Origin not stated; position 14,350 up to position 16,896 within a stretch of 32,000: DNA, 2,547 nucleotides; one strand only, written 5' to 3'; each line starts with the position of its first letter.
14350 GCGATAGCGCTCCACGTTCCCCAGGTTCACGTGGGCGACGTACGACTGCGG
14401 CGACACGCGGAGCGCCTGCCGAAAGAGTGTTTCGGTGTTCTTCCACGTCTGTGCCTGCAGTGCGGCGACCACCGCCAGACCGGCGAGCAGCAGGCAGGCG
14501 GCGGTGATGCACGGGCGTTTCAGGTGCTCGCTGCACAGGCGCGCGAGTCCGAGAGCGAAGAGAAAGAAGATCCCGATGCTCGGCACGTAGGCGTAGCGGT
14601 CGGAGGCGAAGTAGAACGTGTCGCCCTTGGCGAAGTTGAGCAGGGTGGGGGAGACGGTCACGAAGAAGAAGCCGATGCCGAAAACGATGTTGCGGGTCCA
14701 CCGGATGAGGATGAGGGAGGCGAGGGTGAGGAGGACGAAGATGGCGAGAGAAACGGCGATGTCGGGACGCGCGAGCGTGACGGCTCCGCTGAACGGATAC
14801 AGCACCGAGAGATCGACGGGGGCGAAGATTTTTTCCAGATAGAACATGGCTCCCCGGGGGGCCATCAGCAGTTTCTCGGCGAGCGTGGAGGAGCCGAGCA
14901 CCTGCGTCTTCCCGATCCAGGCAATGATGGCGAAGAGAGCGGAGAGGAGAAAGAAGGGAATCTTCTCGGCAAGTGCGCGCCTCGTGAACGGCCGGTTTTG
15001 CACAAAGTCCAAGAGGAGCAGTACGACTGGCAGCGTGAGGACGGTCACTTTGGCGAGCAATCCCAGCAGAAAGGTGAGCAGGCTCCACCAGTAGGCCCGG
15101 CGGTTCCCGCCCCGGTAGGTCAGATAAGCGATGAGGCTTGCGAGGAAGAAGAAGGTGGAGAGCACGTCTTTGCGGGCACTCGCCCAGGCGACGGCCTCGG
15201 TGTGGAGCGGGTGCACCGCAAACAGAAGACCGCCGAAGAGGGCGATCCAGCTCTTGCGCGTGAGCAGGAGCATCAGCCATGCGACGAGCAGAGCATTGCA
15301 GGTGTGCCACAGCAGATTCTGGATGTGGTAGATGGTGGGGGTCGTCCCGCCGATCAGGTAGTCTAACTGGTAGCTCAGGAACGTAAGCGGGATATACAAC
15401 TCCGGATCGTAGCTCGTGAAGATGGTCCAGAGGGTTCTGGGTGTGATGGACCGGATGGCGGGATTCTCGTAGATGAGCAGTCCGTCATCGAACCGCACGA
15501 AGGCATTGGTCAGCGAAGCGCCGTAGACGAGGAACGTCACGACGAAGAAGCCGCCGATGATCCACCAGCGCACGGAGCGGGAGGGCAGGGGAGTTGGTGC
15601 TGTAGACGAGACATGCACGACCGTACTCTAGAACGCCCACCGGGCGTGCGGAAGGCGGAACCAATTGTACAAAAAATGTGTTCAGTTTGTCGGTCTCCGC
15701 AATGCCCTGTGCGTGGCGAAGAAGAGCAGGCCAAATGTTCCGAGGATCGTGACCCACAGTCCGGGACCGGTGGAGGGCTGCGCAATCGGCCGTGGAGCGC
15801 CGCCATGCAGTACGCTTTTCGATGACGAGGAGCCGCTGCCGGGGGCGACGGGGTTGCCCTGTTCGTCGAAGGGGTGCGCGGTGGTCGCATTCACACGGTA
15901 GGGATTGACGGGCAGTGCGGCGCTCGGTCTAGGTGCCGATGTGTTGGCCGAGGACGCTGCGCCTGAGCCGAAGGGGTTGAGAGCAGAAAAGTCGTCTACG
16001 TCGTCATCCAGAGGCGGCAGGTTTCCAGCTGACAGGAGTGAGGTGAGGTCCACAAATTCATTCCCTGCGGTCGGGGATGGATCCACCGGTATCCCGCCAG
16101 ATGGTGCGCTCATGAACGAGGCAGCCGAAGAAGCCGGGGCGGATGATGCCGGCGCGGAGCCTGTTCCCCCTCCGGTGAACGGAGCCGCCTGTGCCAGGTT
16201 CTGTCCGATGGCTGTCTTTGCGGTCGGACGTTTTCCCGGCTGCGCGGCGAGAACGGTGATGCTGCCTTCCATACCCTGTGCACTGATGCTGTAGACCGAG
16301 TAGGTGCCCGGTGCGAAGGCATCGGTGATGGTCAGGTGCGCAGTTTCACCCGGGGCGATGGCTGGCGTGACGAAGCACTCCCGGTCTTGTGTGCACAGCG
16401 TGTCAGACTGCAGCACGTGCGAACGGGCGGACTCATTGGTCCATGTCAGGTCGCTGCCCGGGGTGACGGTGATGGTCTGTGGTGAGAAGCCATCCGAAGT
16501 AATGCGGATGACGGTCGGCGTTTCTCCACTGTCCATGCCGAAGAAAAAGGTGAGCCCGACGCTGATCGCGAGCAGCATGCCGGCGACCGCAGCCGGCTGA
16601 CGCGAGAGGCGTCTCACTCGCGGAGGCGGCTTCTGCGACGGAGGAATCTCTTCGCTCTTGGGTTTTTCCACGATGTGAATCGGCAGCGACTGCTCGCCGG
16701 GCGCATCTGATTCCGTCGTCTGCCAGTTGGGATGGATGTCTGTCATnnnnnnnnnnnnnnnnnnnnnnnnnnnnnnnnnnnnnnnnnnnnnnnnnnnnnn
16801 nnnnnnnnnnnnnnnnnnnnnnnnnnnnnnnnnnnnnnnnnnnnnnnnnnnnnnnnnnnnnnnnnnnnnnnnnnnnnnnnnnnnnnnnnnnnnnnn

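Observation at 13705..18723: Minimal cohesin-dockerin surface module in a four-gene operon with sorting-signal proteins and a TMTC-like glycosyltransferase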

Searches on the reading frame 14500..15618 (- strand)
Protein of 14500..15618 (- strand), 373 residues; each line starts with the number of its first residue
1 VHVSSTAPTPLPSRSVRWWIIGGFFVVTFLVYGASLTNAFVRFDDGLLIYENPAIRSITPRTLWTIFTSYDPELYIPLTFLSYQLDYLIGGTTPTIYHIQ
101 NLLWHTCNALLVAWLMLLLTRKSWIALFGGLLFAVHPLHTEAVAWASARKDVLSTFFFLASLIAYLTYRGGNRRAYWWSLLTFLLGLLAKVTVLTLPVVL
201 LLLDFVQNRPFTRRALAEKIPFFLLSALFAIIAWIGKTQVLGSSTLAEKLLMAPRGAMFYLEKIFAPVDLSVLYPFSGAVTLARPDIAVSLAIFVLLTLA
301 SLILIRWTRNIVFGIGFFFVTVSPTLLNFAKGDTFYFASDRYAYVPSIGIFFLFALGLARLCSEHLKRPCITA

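Call 13: search_protein_families(library=pfam, proteins=[window:14500-15618:-], max_evalue=10)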
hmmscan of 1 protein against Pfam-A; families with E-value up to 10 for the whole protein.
window:14500-15618:- (373 aa): 0 families

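Call 40: find_homologous_proteins(query=window:14500-15618:-, max_evalue=0.001)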
Query window:14500-15618:- (373 aa): 2008 proteins with E <= 0.001 among 8000 candidates; the best 120 are listed.
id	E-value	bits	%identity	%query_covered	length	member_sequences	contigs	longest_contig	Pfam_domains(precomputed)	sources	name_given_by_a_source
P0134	5.2e-229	778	100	96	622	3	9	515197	PF03704.24,PF13431.13,PF23914.2,PF13414.13,PF13176.13,PF13428.13,PF25064.2,PF13374.13,PF14559.13,PF24575.2,PF13371.13,PF17874.8,PF00515.35,PF13424.13,PF21033.5,PF13432.13,PF13181.13,PF07719.24,PF13174.13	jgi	-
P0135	7.6e-171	587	74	97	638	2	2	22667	PF13431.13,PF23914.2,PF13414.13,PF13176.13,PF13428.13,PF13374.13,PF14559.13,PF24575.2,PF13371.13,PF00515.35,PF13424.13,PF13432.13,PF13181.13,PF07719.24,PF13174.13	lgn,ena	-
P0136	7.6e-163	561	71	100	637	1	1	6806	PF03704.24,PF13431.13,PF23914.2,PF13414.13,PF13176.13,PF13428.13,PF13374.13,PF07721.21,PF14559.13,PF24575.2,PF13371.13,PF00515.35,PF13424.13,PF21033.5,PF13432.13,PF13181.13,PF07719.24,PF13174.13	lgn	-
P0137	4.3e-162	558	72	99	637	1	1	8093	PF13431.13,PF23914.2,PF13414.13,PF13176.13,PF13428.13,PF13374.13,PF07721.21,PF14559.13,PF24575.2,PF13371.13,PF00515.35,PF13424.13,PF13432.13,PF13181.13,PF07719.24,PF13174.13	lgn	-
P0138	1.9e-161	556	70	99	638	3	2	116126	PF13431.13,PF23914.2,PF13414.13,PF13176.13,PF13428.13,PF13374.13,PF07721.21,PF14559.13,PF24575.2,PF00515.35,PF13424.13,PF13432.13,PF13181.13,PF07719.24,PF13174.13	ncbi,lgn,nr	ncbi:MAG: tetratricopeptide repeat protein [Candidatus Peribacteraceae bacterium]|nr:tetratricopepti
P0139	2.3e-160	552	70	99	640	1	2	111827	PF03704.24,PF13431.13,PF23914.2,PF13414.13,PF13176.13,PF13428.13,PF13374.13,PF07721.21,PF14559.13,PF24575.2,PF00515.35,PF13424.13,PF13432.13,PF13181.13,PF07719.24,PF13174.13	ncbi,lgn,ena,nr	ncbi:hypothetical protein AUJ46_05475 [Candidatus Peregrinibacteria bacterium CG1_02_54_53]|nr:MAG: 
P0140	1.6e-159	550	70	97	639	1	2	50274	PF13431.13,PF23914.2,PF13414.13,PF13176.13,PF13428.13,PF07721.21,PF14559.13,PF24575.2,PF00515.35,PF13424.13,PF13432.13,PF13181.13,PF07719.24,PF13174.13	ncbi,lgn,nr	ncbi:MAG: tetratricopeptide repeat protein [Candidatus Peribacteraceae bacterium]|nr:tetratricopepti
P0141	4.5e-158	545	68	99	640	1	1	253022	PF03704.24,PF13431.13,PF23914.2,PF13414.13,PF13176.13,PF13428.13,PF13374.13,PF07721.21,PF14559.13,PF24575.2,PF00515.35,PF13424.13,PF13432.13,PF13181.13,PF07719.24,PF13174.13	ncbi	ncbi:MAG: tetratricopeptide repeat protein [Candidatus Peregrinibacteria bacterium]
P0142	5.7e-158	544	71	95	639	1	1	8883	PF13431.13,PF23914.2,PF13414.13,PF13176.13,PF13428.13,PF13374.13,PF07721.21,PF14559.13,PF24575.2,PF13371.13,PF00515.35,PF13424.13,PF21033.5,PF13432.13,PF13181.13,PF07719.24,PF13174.13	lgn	-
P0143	1.4e-157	543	72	95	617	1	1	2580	PF13431.13,PF23914.2,PF13414.13,PF13176.13,PF13428.13,PF13374.13,PF07721.21,PF14559.13,PF24575.2,PF13371.13,PF00515.35,PF13424.13,PF13432.13,PF13181.13,PF07719.24,PF13174.13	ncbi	ncbi:MAG: tetratricopeptide repeat protein, partial [Candidatus Peregrinibacteria bacterium]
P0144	4.1e-157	542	69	95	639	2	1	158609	PF13431.13,PF23914.2,PF13414.13,PF13176.13,PF13428.13,PF13374.13,PF07721.21,PF14559.13,PF24575.2,PF00515.35,PF13424.13,PF13432.13,PF13181.13,PF07719.24,PF13174.13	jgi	jgi:tetratricopeptide (TPR) repeat protein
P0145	1.3e-155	537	68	98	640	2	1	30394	PF13431.13,PF23914.2,PF13414.13,PF13176.13,PF13428.13,PF13374.13,PF14559.13,PF24575.2,PF00515.35,PF12895.14,PF13424.13,PF13432.13,PF13181.13,PF07719.24,PF13174.13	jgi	-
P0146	4.9e-152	525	69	97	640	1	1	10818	PF13431.13,PF13414.13,PF13176.13,PF13428.13,PF13374.13,PF14559.13,PF24575.2,PF13371.13,PF00515.35,PF13424.13,PF13432.13,PF13181.13,PF07719.24,PF13174.13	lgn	-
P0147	5.3e-152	525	67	99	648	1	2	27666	PF13431.13,PF23914.2,PF13414.13,PF13176.13,PF13428.13,PF13374.13,PF07721.21,PF14559.13,PF24575.2,PF13371.13,PF00515.35,PF13424.13,PF13432.13,PF13429.13,PF13181.13,PF07719.24,PF13174.13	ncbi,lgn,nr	ncbi:MAG: tetratricopeptide repeat protein [Candidatus Peribacteraceae bacterium]|nr:tetratricopepti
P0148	1.4e-150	520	67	98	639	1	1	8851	PF13431.13,PF23914.2,PF13414.13,PF13176.13,PF13428.13,PF13374.13,PF07721.21,PF14559.13,PF24575.2,PF13371.13,PF17874.8,PF00515.35,PF13424.13,PF13432.13,PF13181.13,PF07719.24,PF13174.13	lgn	-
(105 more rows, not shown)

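Call 63: predict_structure(alignment_id=A5)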
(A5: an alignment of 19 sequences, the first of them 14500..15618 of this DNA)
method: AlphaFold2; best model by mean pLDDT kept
length: 373 residues; sequences in the alignment: 19
mean_pLDDT: 83.1   pTM: 0.87
mean pLDDT of the five models: 83.1, 80.7, 80.6, 77.4, 76.2
residues with pLDDT >= 90: 170; 70-90: 137; 50-70: 43; < 50: 23
segments of 3 or more residues with pLDDT < 50: 1-6, 42-47, 71-75, 368-373
pLDDT, mean of each block of 10 residues (from residue 1): 47 90 96 80 53 77 68 62 86 83 95 95 93 92 80 94 94 95 92 85 92 94 92 70 77 89 88 79 92 93 88 94 73 67 90 91 61 42
secondary structure, 60 per line:
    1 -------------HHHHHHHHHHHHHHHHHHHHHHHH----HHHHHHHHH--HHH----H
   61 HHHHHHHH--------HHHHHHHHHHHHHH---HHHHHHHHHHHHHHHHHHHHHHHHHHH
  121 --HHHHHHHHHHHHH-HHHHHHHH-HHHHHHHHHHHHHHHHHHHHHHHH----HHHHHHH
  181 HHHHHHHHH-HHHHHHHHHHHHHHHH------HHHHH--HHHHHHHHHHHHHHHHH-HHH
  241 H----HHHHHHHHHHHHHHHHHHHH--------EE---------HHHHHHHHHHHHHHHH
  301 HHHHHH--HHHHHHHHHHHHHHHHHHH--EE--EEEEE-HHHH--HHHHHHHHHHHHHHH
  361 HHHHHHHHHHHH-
elements in order: H14-37 H42-50 H60-68 H77-90 H94-120 H123-135 H137-144 H146-169 H174-189 H191-206 H213-217 H220-236 H238-241 H246-265 H285-306 H309-327 E334-338 H340-343 H346-372

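Call 66: fold_search(model_id=the predicted structure, library=pdb)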
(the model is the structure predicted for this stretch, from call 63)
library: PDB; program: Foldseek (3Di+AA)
matches with E <= 10: 137; with E <= 0.001: 0
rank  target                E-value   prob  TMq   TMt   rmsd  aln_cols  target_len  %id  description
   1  8age_A                4.0e-03  1.00  0.57  0.35  11.5       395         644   12  Structure of yeast oligosaccharylransferase complex with acceptor peptide bound (released 2022-12-07)
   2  5f15                  1.6e-02  1.00  0.45  0.33  10.3       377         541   14  Crystal Structure of ArnT from Cupriavidus metallidurans bound to Undecaprenyl phosphate (released 2016-02-17)
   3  6ftg_5                1.6e-02  1.00  0.47  0.29  17.0       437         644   15  Subtomogram average of OST-containing ribosome-translocon complexes from canine rough microsomal membranes (released 2018-03-21)
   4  3wak                  2.9e-02  1.00  0.51  0.25  12.9       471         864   14  Crystal structure of the Archaeoglobus fulgidus oligosaccharyltransferase (O29867_ARCFU) in the apo form (released 2013-10-30)
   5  7oci_F                4.4e-02  1.00  0.54  0.34  13.0       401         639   11  Cryo-EM structure of yeast Ost6p containing oligosaccharyltransferase complex (released 2022-02-16)
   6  6gxc_A                5.7e-02  0.99  0.48  0.28  11.5       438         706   12  Bacterial oligosaccharyltransferase PglB in complex with an inhibitory peptide and a reactive lipid-linked oligosaccha (released 2018-11-14)
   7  5ogl_A                6.4e-02  1.00  0.49  0.29  10.7       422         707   12  Structure of bacterial oligosaccharyltransferase PglB in complex with an acceptor peptide and an lipid-linked oligosac (released 2017-10-25)
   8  6s7o_A                9.9e-02  1.00  0.54  0.33  13.7       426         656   13  Cryo-EM structure of human oligosaccharyltransferase complex OST-A (released 2019-12-18)
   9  8pn9_A                1.0e-01  0.99  0.49  0.31  11.2       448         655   11  Structure of human oligosaccharyltransferase OST-A complex bound to NGI-1 (released 2024-05-08)
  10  6w98_A                1.1e-01  0.95  0.40  0.14  12.2       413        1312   15  Single-Particle Cryo-EM Structure of Arabinofuranosyltransferase AftD from Mycobacteria (released 2020-05-13)
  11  6s7t_A                1.2e-01  0.99  0.50  0.29  15.2       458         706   12  Cryo-EM structure of human oligosaccharyltransferase complex OST-B (released 2019-12-18)
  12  8b6l_I                1.4e-01  0.98  0.46  0.28  14.0       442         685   12  Subtomogram average of the human Sec61-TRAP-OSTA-translocon (released 2022-12-07)
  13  8imx_U                1.5e-01  0.97  0.43  0.39   9.9       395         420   13  Cryo-EM structure of GPI-T with a chimeric GPI-anchored protein (released 2023-08-16)
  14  5ezm                  1.8e-01  0.99  0.46  0.35  10.0       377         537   14  Crystal Structure of ArnT from Cupriavidus metallidurans in the apo state (released 2016-02-17)
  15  9ub7_B                1.8e-01  0.97  0.43  0.41   9.7       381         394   13  Structure of glycosylphosphatidylinositol transamidase,state 1 (released 2026-04-08)
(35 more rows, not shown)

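Call 90: search_protein_families(library=pfam, alignment_id=A5, max_evalue=0.1)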
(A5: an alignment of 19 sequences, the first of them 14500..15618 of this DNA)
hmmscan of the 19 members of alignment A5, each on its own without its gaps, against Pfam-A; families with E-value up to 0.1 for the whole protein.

A. member 1, window:14500-15618:- (373 aa): 0 families

B. families by the number of members that match (of 19 scanned): 5 families
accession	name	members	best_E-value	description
PF13231.12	PMT_2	3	6.7e-09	Dolichyl-phosphate-mannose-protein mannosyltransferase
PF16080.10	Phage_holin_2_3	1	0.0049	Bacteriophage holin family HP1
PF10681.14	Rot1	1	0.045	Chaperone for protein-folding within the ER, fungal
PF09881.14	DUF2108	1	0.065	Predicted membrane protein (DUF2108)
PF06703.16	SPC25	1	0.084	Microsomal signal peptidase 25 kDa subunit (SPC25)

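Call 91: search_solved_structures(query=A5, max_evalue=10)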
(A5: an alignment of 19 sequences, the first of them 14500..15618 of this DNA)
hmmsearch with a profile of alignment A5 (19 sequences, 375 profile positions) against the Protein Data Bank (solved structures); distinct sequences matched with E-value up to 10: 0.

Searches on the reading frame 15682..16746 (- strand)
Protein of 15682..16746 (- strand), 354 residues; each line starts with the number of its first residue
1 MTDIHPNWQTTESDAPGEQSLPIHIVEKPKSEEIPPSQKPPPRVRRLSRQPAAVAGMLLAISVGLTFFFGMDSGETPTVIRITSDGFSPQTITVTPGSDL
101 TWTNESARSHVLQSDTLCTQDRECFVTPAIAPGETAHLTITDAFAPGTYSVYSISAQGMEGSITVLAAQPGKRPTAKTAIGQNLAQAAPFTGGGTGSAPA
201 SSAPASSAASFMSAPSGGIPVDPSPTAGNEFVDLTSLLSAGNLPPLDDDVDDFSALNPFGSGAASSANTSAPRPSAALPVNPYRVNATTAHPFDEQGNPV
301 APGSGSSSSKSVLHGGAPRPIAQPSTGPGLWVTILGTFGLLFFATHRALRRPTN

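Call 3: search_protein_families(library=pfam, proteins=[window:15682-16746:-], max_evalue=1)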
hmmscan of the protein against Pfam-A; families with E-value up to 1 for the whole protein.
window:15682-16746:- (354 aa): 2 families
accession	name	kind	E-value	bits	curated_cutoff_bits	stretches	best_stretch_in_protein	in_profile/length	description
PF13473.12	Cupredoxin_1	-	3.1e-05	24.4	27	1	72-165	17-104/104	Cupredoxin-like domain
PF00127.26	Copper-bind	-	0.00035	21.4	21.2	1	87-165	14-98/99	Copper binding proteins, plastocyanin/azurin family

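Call 4: search_protein_families(library=ncbifam, proteins=[window:15682-16746:-], max_evalue=1)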
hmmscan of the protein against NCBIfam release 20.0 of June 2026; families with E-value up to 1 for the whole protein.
window:15682-16746:- (354 aa): 1 family
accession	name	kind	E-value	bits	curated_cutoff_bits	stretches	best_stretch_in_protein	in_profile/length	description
TIGR02656.1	cyanin_plasto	equivalog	0.0002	21.7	87.85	1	86-165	13-98/99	plastocyanin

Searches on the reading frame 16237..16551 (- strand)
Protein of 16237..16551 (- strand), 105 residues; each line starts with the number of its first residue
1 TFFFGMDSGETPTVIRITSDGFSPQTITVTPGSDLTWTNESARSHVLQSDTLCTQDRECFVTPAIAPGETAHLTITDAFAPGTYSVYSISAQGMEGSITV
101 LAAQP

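Call 75: search_solved_structures(query=A6, max_evalue=1, show_alignments=1)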
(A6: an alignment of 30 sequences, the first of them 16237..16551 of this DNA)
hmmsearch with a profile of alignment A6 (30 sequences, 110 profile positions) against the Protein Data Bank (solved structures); distinct sequences matched with E-value up to 1: 56.
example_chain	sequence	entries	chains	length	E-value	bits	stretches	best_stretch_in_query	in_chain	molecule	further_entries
3bqv_A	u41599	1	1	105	9.8e-11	44.6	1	27-106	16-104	Plastocyanin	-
3cvb_A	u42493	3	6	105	1.2e-10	44.3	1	27-106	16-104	Plastocyanin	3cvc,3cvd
2w88_A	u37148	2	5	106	1.3e-10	44.2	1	27-106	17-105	PLASTOCYANIN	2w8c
1baw_A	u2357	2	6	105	1.3e-10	44.2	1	27-106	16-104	PLASTOCYANIN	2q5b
4r0o_A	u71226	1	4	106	1.4e-10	44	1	27-106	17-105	Plastocyanin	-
9cck_A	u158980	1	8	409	9.5e-09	38.2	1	23-105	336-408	Copper-containing nitrite reductase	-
5fc9_A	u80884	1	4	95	2.7e-08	36.7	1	22-105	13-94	Blue (Type 1) copper domain protein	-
1sf3_A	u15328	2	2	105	3e-08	36.6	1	11-105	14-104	Amicyanin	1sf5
1sfd_A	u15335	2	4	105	4.3e-08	36.1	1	11-105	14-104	Amicyanin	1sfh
1mda_A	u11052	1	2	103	6.7e-08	35.5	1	11-105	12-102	AMICYANIN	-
1aac_A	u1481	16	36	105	7.1e-08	35.4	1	11-105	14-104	AMICYANIN | PROTEIN (AMICYANIN)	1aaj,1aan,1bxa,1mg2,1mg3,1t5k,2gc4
1m9w_A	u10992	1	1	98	1.2e-07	34.7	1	27-105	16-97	plastocyanin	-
3ie9_A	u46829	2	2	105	1.2e-07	34.7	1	11-105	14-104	Amicyanin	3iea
3ply_A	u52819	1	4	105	1.3e-07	34.5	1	11-105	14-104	Amicyanin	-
1j5c_A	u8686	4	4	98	1.5e-07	34.4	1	27-105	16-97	PLASTOCYANIN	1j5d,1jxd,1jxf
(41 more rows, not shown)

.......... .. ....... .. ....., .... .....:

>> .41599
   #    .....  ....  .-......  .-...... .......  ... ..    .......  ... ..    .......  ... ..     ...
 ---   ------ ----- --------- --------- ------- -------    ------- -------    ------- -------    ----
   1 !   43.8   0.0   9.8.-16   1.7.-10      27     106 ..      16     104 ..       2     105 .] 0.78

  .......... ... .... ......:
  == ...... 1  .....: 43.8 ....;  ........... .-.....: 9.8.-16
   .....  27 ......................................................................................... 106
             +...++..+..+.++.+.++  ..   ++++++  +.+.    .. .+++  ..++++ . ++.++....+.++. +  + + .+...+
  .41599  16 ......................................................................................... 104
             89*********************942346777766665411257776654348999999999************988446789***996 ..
